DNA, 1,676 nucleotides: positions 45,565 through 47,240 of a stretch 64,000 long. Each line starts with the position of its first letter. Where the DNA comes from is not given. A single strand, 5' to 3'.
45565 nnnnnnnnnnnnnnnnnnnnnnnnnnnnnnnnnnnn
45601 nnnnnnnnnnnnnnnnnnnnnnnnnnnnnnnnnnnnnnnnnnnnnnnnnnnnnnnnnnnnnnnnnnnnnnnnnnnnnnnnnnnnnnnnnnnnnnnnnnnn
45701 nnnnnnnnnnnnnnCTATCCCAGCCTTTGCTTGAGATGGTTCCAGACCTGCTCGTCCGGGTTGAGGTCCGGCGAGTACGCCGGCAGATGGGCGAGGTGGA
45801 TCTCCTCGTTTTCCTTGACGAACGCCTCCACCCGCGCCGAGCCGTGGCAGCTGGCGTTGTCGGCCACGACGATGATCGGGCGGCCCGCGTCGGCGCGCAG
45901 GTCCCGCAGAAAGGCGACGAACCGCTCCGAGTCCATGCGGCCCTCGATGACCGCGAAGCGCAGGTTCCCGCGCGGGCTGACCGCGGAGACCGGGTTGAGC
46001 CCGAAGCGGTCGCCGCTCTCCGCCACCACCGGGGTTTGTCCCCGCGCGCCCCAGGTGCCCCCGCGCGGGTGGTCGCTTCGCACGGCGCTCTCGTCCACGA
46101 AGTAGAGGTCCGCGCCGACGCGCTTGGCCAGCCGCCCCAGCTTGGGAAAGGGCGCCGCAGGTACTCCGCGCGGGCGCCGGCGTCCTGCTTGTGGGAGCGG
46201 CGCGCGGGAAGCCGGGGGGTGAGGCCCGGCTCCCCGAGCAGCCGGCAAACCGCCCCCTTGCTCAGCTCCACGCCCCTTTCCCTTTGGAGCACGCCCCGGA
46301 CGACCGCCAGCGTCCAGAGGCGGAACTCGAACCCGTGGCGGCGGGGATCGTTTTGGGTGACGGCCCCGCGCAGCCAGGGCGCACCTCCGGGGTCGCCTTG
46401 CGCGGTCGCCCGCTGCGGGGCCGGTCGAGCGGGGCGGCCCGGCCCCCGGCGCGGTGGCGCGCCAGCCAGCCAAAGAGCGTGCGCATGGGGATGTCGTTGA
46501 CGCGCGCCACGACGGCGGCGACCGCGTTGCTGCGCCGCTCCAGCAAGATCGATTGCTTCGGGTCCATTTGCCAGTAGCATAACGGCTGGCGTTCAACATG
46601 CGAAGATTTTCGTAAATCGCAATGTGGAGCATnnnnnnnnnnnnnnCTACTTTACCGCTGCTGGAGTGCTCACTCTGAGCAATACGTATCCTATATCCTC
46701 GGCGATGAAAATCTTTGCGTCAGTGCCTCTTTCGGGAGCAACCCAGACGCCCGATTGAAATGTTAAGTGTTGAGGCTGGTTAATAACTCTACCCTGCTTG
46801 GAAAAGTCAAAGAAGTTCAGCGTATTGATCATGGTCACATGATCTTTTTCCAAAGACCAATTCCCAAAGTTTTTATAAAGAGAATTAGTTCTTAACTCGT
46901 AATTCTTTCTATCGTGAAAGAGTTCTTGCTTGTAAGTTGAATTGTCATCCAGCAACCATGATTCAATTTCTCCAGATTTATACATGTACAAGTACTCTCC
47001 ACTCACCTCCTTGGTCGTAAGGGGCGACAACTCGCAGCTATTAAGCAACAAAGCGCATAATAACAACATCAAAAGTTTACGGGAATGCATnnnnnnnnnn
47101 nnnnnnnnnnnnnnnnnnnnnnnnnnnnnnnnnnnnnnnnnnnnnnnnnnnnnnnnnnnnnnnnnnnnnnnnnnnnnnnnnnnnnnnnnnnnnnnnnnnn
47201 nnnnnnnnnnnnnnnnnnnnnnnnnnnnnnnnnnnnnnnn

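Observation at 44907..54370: Three YwqG/DUF1963-like paralogs as a recurrent partner of the toxin cassettes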

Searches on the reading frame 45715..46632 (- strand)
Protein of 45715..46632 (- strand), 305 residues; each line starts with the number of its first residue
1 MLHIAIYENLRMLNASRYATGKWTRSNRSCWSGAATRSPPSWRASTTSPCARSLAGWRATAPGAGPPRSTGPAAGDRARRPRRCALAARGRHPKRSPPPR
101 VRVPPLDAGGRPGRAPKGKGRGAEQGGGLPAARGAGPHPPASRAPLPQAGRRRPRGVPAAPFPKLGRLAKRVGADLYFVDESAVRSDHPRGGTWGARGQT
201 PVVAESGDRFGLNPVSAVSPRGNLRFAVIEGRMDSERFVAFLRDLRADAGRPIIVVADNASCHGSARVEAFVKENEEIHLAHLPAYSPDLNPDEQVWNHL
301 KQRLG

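Call 12: search_protein_families(library=pfam, proteins=[window:45715-46632:-], max_evalue=0.01)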
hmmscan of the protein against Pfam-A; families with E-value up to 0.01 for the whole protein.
window:45715-46632:- (305 aa): 1 family
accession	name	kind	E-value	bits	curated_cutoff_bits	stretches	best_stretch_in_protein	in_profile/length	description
PF13358.12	DDE_3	-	1.6e-33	116.1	28.6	1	175-304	1-133/146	DDE superfamily endonuclease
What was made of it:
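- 45575..46616 (-): IS630-like element (DDE_3 transposase at 45715-46632) inserted between the lipoprotein gene and c1. Pfam E=1.6e-33 (call 12).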

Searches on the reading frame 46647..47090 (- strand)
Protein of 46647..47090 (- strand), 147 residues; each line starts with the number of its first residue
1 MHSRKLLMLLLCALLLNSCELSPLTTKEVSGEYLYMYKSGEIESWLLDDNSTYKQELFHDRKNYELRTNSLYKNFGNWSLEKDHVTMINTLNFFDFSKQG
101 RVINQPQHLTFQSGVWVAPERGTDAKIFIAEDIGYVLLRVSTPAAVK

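Call 12: search_protein_families(library=pfam, proteins=[window:46647-47090:-], max_evalue=0.01)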
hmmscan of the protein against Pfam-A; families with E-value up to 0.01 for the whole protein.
window:46647-47090:- (147 aa): 0 families

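Call 41: search_protein_families(library=ncbifam, proteins=[window:46650-47090:-], max_evalue=1)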
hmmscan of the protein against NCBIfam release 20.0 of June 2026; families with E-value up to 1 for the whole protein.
window:46650-47090:- (147 aa): 0 families
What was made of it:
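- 46647..47090 (-): 147-aa predicted lipoprotein (LLNSC lipobox, by eye). Candidate immunity gene of the remnant cassette and the original upstream neighbour of c1. No Pfam or NCBIfam hit (calls 12, 41).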
